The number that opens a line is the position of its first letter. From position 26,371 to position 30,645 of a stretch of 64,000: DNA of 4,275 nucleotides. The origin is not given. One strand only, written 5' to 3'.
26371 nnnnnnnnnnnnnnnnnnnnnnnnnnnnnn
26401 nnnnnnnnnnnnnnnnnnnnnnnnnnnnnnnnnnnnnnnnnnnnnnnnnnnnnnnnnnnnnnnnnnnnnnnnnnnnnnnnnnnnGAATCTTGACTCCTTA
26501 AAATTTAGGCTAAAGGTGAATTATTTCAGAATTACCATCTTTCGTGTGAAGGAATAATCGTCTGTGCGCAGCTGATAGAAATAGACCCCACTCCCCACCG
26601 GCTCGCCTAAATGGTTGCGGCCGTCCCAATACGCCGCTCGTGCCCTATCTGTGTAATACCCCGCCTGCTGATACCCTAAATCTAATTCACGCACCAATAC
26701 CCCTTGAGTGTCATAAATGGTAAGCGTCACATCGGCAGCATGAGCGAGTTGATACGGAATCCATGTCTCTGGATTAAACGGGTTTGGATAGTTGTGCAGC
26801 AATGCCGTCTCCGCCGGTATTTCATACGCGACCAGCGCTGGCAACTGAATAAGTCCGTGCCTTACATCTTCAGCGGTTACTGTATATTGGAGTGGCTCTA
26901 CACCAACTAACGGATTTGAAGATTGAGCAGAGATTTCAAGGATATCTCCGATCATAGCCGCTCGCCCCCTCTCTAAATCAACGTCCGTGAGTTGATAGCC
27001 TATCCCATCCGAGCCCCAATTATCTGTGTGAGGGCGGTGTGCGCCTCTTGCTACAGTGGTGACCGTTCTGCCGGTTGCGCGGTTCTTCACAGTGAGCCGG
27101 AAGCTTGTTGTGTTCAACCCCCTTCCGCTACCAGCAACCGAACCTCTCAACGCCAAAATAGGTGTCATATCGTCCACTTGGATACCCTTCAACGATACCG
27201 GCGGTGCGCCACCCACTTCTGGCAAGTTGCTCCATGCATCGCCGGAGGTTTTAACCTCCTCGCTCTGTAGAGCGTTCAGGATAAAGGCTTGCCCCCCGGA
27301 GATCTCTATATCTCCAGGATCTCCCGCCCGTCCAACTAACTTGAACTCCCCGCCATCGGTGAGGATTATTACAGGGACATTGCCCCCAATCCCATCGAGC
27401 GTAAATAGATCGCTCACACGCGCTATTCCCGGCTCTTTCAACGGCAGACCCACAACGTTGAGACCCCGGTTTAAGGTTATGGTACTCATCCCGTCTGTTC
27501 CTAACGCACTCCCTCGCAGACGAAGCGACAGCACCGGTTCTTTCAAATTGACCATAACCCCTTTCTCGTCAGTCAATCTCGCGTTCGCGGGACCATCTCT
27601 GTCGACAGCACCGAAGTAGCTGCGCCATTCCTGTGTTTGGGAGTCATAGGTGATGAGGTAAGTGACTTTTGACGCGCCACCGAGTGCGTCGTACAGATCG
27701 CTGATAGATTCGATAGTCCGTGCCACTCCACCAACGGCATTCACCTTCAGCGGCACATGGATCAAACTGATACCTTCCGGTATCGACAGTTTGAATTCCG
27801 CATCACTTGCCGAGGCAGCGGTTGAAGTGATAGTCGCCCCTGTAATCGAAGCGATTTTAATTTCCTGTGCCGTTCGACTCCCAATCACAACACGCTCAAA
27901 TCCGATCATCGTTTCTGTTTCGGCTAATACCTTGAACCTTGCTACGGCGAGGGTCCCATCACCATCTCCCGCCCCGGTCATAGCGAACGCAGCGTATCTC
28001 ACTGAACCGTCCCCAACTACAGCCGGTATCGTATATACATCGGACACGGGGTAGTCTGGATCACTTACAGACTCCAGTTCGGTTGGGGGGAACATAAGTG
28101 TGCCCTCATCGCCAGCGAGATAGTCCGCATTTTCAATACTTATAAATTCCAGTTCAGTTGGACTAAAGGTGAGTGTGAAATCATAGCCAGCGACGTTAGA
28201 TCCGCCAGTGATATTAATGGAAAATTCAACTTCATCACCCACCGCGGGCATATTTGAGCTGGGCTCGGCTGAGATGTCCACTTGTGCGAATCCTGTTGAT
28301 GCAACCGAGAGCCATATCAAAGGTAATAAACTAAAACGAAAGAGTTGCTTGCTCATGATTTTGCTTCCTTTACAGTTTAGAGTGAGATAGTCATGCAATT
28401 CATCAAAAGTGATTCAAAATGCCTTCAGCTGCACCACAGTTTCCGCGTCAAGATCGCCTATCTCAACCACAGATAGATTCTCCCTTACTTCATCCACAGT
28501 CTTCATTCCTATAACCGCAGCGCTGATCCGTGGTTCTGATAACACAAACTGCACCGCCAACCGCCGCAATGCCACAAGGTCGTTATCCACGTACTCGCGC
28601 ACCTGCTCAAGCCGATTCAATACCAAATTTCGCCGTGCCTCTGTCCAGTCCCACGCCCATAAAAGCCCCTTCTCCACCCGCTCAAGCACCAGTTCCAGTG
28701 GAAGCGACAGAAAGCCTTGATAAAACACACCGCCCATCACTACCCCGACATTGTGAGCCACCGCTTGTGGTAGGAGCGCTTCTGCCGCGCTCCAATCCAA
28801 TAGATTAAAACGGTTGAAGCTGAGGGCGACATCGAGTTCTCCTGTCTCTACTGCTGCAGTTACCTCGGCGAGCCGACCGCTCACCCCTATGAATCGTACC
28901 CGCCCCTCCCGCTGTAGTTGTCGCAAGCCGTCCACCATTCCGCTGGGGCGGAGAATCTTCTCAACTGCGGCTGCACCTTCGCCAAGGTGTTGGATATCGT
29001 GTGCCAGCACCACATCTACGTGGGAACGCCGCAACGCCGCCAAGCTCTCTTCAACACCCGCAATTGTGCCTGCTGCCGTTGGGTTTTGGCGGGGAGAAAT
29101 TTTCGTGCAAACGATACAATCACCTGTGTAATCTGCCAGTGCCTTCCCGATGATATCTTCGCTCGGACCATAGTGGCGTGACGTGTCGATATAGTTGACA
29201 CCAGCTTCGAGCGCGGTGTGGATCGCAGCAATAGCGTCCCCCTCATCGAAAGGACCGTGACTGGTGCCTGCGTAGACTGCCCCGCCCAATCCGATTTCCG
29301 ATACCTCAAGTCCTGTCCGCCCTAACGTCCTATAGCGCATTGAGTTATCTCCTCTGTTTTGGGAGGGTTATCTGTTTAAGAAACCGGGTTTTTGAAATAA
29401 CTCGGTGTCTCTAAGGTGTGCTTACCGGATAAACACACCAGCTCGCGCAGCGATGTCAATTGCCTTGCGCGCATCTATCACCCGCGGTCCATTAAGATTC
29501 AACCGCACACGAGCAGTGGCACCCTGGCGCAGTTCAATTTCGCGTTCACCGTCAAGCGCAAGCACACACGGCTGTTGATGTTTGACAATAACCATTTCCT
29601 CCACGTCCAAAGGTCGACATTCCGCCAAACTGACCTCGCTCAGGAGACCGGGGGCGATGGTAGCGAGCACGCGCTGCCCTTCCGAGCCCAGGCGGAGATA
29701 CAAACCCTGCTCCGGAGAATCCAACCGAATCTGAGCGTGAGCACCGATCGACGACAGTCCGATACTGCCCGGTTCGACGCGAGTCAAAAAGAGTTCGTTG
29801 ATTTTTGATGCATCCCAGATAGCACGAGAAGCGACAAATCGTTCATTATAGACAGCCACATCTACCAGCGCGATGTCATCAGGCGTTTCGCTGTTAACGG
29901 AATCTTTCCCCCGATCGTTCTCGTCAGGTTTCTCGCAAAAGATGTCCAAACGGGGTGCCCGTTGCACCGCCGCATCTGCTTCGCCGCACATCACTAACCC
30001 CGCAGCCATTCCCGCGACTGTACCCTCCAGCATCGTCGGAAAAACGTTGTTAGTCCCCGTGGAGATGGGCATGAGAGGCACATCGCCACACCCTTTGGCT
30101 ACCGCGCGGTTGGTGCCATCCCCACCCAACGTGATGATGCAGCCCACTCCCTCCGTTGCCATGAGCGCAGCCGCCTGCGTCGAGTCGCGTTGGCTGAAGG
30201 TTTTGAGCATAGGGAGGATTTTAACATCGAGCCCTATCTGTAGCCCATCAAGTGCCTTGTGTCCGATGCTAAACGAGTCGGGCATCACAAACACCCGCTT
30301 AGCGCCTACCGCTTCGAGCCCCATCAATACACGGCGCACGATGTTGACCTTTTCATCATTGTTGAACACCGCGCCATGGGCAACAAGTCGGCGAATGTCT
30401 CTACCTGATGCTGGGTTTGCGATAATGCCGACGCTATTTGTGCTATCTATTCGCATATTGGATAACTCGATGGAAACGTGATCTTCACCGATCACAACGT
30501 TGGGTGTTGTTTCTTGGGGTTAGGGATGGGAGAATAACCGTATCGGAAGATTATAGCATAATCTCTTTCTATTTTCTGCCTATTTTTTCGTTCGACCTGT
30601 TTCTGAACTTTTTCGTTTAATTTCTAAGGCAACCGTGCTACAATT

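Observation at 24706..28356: T9SS-sorted secreted proteins carrying cohesin- and dockerin-type modules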

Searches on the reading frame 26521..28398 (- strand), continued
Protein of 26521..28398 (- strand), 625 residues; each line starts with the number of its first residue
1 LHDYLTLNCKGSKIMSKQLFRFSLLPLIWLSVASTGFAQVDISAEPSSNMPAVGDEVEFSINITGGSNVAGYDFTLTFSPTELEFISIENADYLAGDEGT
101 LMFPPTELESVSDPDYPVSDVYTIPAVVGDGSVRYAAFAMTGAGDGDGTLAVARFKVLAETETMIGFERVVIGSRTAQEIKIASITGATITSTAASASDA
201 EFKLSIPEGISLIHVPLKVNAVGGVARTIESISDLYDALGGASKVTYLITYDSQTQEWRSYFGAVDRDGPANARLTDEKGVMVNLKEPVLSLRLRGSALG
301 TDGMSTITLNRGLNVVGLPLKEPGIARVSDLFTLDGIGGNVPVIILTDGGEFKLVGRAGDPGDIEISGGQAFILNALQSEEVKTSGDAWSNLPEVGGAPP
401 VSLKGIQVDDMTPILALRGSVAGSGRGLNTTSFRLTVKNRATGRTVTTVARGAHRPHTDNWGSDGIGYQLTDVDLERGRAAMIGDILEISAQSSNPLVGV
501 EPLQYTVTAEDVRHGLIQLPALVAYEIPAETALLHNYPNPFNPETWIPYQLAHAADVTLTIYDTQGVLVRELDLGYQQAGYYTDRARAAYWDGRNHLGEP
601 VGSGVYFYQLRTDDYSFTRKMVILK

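Call 63: find_encoding_contigs(protein=P0131, flank=10000, max_places=2)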
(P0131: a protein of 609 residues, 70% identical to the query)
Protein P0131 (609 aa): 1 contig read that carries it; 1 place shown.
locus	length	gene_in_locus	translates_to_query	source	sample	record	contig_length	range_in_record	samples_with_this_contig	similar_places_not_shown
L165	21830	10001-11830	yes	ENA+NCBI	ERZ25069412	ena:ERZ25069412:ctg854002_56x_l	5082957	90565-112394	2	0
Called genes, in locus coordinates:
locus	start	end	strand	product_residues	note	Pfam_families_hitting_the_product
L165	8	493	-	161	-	PF12903:DUF3830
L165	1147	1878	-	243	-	PF17645:Amdase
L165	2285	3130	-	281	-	PF01209:Ubie_methyltran, PF13489:Methyltransf_23, PF07021:MetW, PF13649:Methyltransf_25, PF13847:Methyltransf_31, PF08241:Methyltransf_11, PF08242:Methyltransf_12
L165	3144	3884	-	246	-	PF06314:ADC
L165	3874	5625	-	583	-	PF02538:Hydantoinase_B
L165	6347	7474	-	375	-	PF01266:DAO, PF13450:NAD_binding_8 (weak)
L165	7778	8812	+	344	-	PF01513:NAD_kinase, PF00781:DAGK_cat (weak)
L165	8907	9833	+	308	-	PF00248:Aldo_ket_red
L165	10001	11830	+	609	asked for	PF00963:Cohesin (weak), PF18962:Por_Secre_tail (faint), PF13860:FlgD_ig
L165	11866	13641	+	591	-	PF13385:Laminin_G_3, PF00963:Cohesin (weak), PF00404:Dockerin_1 (weak), PF13860:FlgD_ig (weak), PF18962:Por_Secre_tail (faint)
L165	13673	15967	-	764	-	PF13620:CarboxypepD_reg, PF13715:CarbopepD_reg_2, PF17802:SpaA (faint), PF22904:NOMO1-like_2nd (weak), PF07715:Plug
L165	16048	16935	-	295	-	PF02629:CoA_binding, PF00549:Ligase_CoA, PF13607:Succ_CoA_lig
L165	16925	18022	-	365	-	PF08442:ATP-grasp_2, PF24948:Citrate_synth_N (faint), PF16114:Citrate_bind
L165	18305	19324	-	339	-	-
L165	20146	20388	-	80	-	PF08442:ATP-grasp_2 (weak), PF13549:ATP-grasp_5 (weak)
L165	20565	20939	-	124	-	-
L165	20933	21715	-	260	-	-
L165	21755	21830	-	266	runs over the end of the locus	PF03781:FGE-sulfatase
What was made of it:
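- The B-A pair is conserved in a genome whose ORF B ortholog is only 70% identical (L165, call 63).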

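Call 73: find_encoding_contigs(protein=P0121, flank=10000, max_places=3)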
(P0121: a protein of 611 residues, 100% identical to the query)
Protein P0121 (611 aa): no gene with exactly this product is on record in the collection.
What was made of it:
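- Tried and rejected: An exact look-up of ORF B's product failed (call 73), so the source record of the window is not named.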

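Call 77: search_protein_families(library=ncbifam, proteins=[L164:18544-21105:-, L165:18305-19324:-, L165:20933-21715:-, L164:12991-13674:+], max_evalue=0.001)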
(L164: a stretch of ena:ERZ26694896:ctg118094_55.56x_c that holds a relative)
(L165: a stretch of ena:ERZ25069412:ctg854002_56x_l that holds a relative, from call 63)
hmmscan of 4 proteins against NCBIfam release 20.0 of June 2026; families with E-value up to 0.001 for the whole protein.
L164:18544-21105:- (853 aa): 1 family
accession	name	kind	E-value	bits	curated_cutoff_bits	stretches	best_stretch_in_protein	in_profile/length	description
TIGR03302.1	OM_YfiO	subfamily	9.7e-05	22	81.4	0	523-549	129-155/239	outer membrane protein assembly factor BamD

L165:18305-19324:- (339 aa): 0 families

L165:20933-21715:- (260 aa): 0 families

L164:12991-13674:+ (227 aa): 0 families

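Call 80: search_protein_families(library=pfam, proteins=[P0149, P0216], max_evalue=0.0001)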
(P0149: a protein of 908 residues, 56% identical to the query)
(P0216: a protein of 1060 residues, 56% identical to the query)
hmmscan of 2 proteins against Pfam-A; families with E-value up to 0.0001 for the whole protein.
P0149 (908 aa): 2 families
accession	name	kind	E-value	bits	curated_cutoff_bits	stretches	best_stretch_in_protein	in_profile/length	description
PF00963.24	Cohesin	-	3.5e-35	121.7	24.1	3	31-154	5-138/139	Cohesin domain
PF13860.13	FlgD_ig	-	6.3e-10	39.3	27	1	836-895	20-75/79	FlgD Ig-like domain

P0216 (1060 aa): 2 families
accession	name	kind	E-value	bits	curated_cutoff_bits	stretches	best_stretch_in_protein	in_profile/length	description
PF00963.24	Cohesin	-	2.3e-49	167.6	24.1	4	738-842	5-119/139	Cohesin domain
PF13385.13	Laminin_G_3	-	1.5e-30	106.8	27.6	1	42-198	1-151/151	Concanavalin A-like lectin/glucanases superfamily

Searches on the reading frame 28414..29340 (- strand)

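Call 8: search_protein_families(library=pfam, proteins=[window:28414-29340:-], max_evalue=0.001)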
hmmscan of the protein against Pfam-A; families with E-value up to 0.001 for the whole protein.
window:28414-29340:- (308 aa): 1 family
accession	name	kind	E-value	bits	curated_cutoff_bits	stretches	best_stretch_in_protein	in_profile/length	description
PF00248.27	Aldo_ket_red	-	4e-39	134.9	24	1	15-307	1-288/291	Aldo/keto reductase family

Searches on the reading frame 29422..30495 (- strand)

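Call 8: search_protein_families(library=pfam, proteins=[window:29422-30495:-], max_evalue=0.001)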
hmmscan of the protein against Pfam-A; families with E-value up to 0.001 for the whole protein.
window:29422-30495:- (357 aa): 2 families
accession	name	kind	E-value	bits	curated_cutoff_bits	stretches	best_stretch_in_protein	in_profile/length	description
PF01513.26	NAD_kinase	-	7.9e-11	42.8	25.5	1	22-155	1-113/130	ATP-NAD kinase N-terminal domain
PF00781.29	DAGK_cat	-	1.4e-05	25.1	23.6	1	98-157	37-100/125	Diacylglycerol kinase catalytic domain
